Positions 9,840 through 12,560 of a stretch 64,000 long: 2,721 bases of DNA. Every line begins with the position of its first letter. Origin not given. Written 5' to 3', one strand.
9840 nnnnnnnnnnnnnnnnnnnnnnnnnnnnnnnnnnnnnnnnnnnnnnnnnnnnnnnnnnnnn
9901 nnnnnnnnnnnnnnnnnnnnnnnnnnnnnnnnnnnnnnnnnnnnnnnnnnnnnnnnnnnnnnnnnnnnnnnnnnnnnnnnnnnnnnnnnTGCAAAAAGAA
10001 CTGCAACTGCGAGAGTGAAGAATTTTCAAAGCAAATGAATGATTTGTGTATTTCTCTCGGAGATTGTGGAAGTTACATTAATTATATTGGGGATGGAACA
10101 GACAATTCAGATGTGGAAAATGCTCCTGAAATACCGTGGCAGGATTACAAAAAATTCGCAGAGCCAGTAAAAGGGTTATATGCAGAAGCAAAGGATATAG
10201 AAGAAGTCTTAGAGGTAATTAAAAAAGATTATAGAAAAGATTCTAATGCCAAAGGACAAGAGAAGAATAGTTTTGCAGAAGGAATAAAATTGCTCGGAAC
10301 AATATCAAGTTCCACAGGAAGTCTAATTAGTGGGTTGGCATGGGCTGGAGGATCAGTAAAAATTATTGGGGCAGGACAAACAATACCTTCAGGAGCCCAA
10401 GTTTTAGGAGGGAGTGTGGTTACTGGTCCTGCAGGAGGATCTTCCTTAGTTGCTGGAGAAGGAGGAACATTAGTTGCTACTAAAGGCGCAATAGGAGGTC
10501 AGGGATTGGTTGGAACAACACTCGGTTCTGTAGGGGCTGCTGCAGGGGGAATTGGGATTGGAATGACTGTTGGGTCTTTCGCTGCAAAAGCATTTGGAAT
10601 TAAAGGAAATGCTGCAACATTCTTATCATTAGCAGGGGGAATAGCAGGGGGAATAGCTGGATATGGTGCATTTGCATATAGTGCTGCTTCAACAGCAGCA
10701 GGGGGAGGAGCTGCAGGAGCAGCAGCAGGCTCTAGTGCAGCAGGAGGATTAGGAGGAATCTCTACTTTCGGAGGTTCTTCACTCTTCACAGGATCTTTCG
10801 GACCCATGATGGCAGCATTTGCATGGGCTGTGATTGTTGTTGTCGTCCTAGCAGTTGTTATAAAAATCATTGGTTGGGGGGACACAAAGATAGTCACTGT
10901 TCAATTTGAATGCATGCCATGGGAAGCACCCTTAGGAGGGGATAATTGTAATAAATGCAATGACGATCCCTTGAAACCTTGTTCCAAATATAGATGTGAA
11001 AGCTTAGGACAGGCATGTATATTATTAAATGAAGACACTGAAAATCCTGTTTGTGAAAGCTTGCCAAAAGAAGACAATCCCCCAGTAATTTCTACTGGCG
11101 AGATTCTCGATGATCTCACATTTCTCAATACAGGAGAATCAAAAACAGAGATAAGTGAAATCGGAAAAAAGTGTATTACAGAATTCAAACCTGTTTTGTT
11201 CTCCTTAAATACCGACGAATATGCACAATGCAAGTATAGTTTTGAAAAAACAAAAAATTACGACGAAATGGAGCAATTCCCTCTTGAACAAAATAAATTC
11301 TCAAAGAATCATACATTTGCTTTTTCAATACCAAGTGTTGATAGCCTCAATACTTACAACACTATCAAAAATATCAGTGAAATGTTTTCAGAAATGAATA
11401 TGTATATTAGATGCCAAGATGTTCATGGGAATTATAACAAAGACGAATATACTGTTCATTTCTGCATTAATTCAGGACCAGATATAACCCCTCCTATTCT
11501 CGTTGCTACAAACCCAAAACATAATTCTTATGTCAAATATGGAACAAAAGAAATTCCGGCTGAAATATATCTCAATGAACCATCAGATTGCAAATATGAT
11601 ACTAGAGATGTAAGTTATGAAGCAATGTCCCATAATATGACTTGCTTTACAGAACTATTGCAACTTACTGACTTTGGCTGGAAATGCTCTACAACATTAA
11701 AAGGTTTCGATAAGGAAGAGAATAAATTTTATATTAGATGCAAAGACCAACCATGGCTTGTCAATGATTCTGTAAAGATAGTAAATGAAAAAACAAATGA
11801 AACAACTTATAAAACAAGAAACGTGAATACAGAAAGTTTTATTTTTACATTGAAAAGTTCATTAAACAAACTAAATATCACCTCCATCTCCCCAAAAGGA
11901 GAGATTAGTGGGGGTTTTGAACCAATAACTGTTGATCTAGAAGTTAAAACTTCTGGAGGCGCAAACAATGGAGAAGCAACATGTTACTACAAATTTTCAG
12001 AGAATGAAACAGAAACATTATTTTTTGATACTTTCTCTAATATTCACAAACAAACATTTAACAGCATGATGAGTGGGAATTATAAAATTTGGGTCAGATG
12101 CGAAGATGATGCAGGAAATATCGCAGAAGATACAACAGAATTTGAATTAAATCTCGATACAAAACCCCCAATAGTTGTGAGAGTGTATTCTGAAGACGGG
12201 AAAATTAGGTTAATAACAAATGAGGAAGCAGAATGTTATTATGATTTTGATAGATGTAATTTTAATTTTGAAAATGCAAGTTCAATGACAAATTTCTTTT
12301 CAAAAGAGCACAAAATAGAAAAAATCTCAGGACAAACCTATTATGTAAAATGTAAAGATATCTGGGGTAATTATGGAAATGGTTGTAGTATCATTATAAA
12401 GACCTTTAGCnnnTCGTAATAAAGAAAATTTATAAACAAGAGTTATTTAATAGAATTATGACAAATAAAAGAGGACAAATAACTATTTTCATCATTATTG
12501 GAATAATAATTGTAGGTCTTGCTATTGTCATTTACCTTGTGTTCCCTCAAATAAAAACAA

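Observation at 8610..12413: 1267-aa protein joining a ~500-aa Cys-rich ectodomain, a ~195-aa Gly/Ala 'glycine-zipper'-like hydrophobic region and four C-terminal repeat modules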

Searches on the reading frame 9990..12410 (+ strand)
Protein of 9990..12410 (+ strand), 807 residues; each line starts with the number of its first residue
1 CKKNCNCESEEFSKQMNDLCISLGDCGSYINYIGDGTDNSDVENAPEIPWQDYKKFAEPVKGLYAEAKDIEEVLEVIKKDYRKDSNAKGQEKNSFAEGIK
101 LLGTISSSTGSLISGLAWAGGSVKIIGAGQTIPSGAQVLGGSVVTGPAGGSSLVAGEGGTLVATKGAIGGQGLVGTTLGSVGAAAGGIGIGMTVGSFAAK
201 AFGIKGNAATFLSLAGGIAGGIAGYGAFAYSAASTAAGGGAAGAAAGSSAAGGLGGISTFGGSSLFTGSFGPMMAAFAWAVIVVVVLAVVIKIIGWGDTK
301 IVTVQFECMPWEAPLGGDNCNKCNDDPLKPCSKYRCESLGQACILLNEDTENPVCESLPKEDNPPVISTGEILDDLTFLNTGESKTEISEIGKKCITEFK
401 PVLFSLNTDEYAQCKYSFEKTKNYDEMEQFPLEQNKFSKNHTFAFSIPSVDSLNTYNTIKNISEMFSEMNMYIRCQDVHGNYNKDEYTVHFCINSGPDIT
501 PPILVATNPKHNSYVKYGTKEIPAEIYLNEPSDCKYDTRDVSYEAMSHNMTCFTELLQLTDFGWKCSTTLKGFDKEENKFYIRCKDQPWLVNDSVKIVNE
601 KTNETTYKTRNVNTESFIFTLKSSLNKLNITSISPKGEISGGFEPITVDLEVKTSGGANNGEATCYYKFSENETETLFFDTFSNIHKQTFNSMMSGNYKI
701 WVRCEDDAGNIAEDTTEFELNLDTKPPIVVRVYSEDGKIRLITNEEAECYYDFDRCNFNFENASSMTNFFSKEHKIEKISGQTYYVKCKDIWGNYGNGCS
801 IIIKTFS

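Call 43: predict_structure(alignment_id=A3)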
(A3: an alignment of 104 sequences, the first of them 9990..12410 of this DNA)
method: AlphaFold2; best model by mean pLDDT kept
length: 807 residues; sequences in the alignment: 104
mean_pLDDT: 78.0   pTM: 0.58
mean pLDDT of the five models: 78.0, 77.8, 76.4, 76.1, 76.1
residues with pLDDT >= 90: 418; 70-90: 144; 50-70: 101; < 50: 144
segments of 3 or more residues with pLDDT < 50: 77-180, 237-268, 457-459
pLDDT, mean of each block of 10 residues (from residue 1): 70 91 87 93 91 86 63 52 40 33 30 29 28 28 28 30 31 34 54 63 59 68 68 50 40 42 44 65 75 60 81 96 93 94 95 95 97 93 95 89 94 95 94 94 83 56 75 97 97 77 92 96 95 97 97 85 91 96 93 86 86 94 97 96 89 97 96 89 95 93 97 98 93 96 97 95 93 96 96 91 89
secondary structure, 60 per line:
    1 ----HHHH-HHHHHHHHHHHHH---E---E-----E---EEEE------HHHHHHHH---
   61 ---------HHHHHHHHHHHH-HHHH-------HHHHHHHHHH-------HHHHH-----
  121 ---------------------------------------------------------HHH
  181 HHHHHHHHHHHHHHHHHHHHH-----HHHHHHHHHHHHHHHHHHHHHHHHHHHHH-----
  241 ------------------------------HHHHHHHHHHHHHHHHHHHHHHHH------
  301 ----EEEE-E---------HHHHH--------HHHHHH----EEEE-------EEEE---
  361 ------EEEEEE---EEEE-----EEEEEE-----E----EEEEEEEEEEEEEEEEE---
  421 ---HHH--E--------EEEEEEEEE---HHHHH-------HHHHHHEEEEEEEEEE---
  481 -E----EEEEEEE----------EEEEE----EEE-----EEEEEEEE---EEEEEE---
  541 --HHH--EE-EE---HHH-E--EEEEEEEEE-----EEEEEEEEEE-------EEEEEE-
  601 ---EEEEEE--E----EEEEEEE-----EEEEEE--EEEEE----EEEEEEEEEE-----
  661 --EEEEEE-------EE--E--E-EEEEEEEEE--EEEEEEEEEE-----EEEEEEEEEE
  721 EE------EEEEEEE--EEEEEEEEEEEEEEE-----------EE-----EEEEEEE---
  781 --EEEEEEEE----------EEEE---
elements in order (helices of 4 or more, strands of 3 or more residues): H5-8 H10-22 E40-43 H50-57 H70-81 H83-86 H94-103 H111-115 H178-201 H207-235 H271-294 E305-308 H320-324 H333-338 E343-346 E354-357 E367-372 E376-379 E385-390 E401-417 E438-446 H450-454 H462-467 E468-477 E487-493 E504-508 E513-515 E521-528 E532-537 E563-571 E577-586 E594-599 E604-609 E617-623 E629-634 E637-641 E646-655 E663-668 E685-693 E696-705 E711-722 E729-735 E738-752 E771-777 E783-790 E801-804

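Call 48: fold_search(model_id=the predicted structure, library=pdb)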
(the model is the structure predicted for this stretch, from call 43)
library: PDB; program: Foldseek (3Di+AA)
matches with E <= 10: 1756; with E <= 0.001: 606
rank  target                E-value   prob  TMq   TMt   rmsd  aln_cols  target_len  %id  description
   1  4yfd_A                1.9e-13  1.00  0.19  0.28  23.4       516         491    9  Crystal structure PTP delta Ig1-Fn2 in complex with IL-1RAcP (released 2015-05-06)
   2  2jll                  5.6e-13  1.00  0.16  0.28  16.3       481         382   10  Crystal structure of NCAM2 IgIV-FN3II (released 2009-11-17)
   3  5xwt_A                2.4e-12  1.00  0.18  0.31  19.6       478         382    8  Crystal structure of PTPdelta Ig1-Fn1 in complex with SALM5 LRR-Ig (released 2018-06-06)
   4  4y61_A                4.0e-12  1.00  0.14  0.26  20.3       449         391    8  Crystal structure of the complex between Slitrk2 LRR1 and PTP delta Ig1-Fn1 (released 2015-06-03)
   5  7ceg_A                6.9e-12  1.00  0.15  0.27  17.8       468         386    8  Crystal structure of the complex between mouse PTP delta and neuroligin-3 (released 2021-02-24)
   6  5oj6_B                4.2e-11  1.00  0.11  0.12  20.8       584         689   10  Crystal structure of the chicken MDGA1 ectodomain in complex with the human neuroligin 1 (NL1(-A-B)) cholinesterase do (released 2017-08-23)
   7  4pbx                  5.8e-11  1.00  0.16  0.21  16.1       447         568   10  Crystal structure of the six N-terminal domains of human receptor protein tyrosine phosphatase sigma (released 2014-11-12)
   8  4yh7_A                6.4e-11  1.00  0.15  0.19  18.4       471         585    8  Crystal structure of PTPdelta ectodomain in complex with IL1RAPL1 (released 2015-05-06)
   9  6tpw                  1.4e-10  1.00  0.14  0.26  21.9       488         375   10  Crystal structures of FNIII domain one through four of the human leucocyte common antigen-related protein ( LAR) (released 2020-05-13)
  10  9ijj_C                2.7e-10  1.00  0.15  0.13  27.0       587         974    9  In situ structure of the central apparatus in mouse sperm axoneme. (released 2025-06-04)
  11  9ijj_E                9.8e-10  1.00  0.15  0.23  21.4       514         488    8  In situ structure of the central apparatus in mouse sperm axoneme. (released 2025-06-04)
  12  9oz1_A                1.2e-09  1.00  0.14  0.14  28.1       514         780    9  Cryo-EM structure of chicken ROS1 in apo-state. Cryo-EM refinement is focused on the "leg" region of chicken ROS1. (released 2026-02-25)
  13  5k6u_A                1.3e-09  1.00  0.13  0.24  29.7       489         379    9  Sidekick-1 immunoglobulin domains 1-4, crystal form 1 (released 2016-09-28)
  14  7c7u_A                1.5e-09  1.00  0.13  0.16  22.0       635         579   10  Biofilm associated protein - BSP domain (released 2021-05-12)
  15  7c7u_B                1.5e-09  1.00  0.12  0.15  22.2       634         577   10  Biofilm associated protein - BSP domain (released 2021-05-12)
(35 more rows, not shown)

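Call 49: search_solved_structures(query=A3, max_evalue=1)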
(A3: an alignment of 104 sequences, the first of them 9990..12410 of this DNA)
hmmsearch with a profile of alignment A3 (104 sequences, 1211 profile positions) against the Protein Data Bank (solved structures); distinct sequences matched with E-value up to 1: 4.
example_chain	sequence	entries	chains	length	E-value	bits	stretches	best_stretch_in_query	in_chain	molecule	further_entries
1vm8_A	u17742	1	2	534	0.22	12.5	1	864-923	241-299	UDP-N-acetylglucosamine pyrophosphorylase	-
1jv1_A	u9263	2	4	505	0.24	12.4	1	864-923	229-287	GlcNAc1P uridyltransferase isoform 1: AGX1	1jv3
1jvd_A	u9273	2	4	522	0.25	12.4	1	864-923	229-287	UDPGLCNAC PYROPHOSPHORYLASE (AGX2) | GLCNAC1P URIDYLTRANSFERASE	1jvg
6z2f_A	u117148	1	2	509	0.28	12.2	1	864-923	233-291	UDP-N-acetylhexosamine pyrophosphorylase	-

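Call 57: find_related_loci(query=A3, collection=genome_contigs, flank=10000)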
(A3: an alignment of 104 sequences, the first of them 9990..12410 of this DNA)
Query A3 (807 aa) in genome_contigs; peptide patterns used: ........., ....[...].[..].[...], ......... (x = any residue, [..] = any of these).
499 stretches matched a pattern; 431 encode a relative of the query (tblastn E <= 1e-3); the best 80 are kept; 78 distinct loci.
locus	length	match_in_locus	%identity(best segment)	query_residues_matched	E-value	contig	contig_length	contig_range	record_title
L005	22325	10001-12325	47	1-803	0e+0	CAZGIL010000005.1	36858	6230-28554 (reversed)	MAG TPA_asm: Candidatus Woesearchaeota archaeon isolate SRP178699_co1_251 genome assembly, contig: NODE_1089_length_3685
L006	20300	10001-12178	47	1-804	0e+0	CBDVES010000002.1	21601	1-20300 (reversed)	MAG TPA_asm: uncultured archaeon isolate SRR22302360_concoct_122 genome assembly, contig: ERZ25073602.548, whole genome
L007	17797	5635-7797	45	1-804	0e+0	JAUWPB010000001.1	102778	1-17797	MAG: Nanoarchaeota archaeon isolate CSMAG_2465 CSMAG_2465_k141_497572_length_102778_cov_44.9906, whole genome shotgun se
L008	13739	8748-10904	45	1-803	0e+0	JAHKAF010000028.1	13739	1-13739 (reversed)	MAG: Nanoarchaeota archaeon isolate Undefined_mixed_planktonic.mb.23 Undefined_mixed_pl.mb.23_k141_329696, whole genome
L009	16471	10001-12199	43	1-801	0e+0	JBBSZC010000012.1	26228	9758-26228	MAG: Nanoarchaeota archaeon isolate H43-bin014_1 H43_bin014_1_000000000012, whole genome shotgun sequence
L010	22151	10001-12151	43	1-803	0e+0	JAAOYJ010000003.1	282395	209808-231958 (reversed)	Candidatus Pacearchaeota archaeon isolate DPANNHV_H1.bin.34 k83_92324, whole genome shotgun sequence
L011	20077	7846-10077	42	1-803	0e+0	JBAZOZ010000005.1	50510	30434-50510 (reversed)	MAG: Candidatus Pacearchaeota archaeon isolate SO_2017_SWC_18 scaffold_633_c1_LP-4_2017, whole genome shotgun sequence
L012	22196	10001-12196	46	1-804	0e+0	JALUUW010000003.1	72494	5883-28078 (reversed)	MAG: Candidatus Pacearchaeota archaeon isolate 128-326_metabat1_scaf2bin.051 128-326_scaffold_115_c1, whole genome shotg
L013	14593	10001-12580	55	1-806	0e+0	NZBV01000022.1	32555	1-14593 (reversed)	MAG: Candidatus Pacearchaeota archaeon isolate ARS1301 MHASMcontig_668995, whole genome shotgun sequence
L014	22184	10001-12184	42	1-803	0e+0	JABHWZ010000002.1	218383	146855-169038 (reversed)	MAG: archaeon isolate SI047_bin24 k141_141670, whole genome shotgun sequence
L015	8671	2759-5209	43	1-807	0e+0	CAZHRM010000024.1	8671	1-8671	MAG TPA_asm: Candidatus Woesearchaeota archaeon isolate SRP178699_co3_42 genome assembly, contig: NODE_6180_length_8671_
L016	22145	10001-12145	43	1-803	0e+0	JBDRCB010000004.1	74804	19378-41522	MAG: archaeon isolate MEGAHIT-group-1.161 k141_2918550, whole genome shotgun sequence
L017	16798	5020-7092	42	1-803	0e+0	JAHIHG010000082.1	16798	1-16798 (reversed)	MAG: Nanoarchaeota archaeon isolate KR11_N3.mb.40 KR11_N3.mb.40_k141_203563, whole genome shotgun sequence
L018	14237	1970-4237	42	1-804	0e+0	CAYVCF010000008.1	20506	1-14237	MAG TPA_asm: Candidatus Woesearchaeota archaeon isolate SRP050083_co1_89 genome assembly, contig: NODE_1022_length_20506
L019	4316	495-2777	41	1-804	0e+0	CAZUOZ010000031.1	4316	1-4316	MAG TPA_asm: Candidatus Woesearchaeota archaeon isolate SRP192927_co10_255 genome assembly, contig: NODE_22233_length_43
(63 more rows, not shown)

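Call 73: find_related_loci(query=A3, collection=viral_contigs, flank=5000)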
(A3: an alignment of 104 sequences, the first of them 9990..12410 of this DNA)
Query A3 (807 aa) in viral_contigs; peptide patterns used: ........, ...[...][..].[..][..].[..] (x = any residue, [..] = any of these).
114 stretches matched a pattern, but none encodes a relative of the query by tblastn (E <= 1e-3).
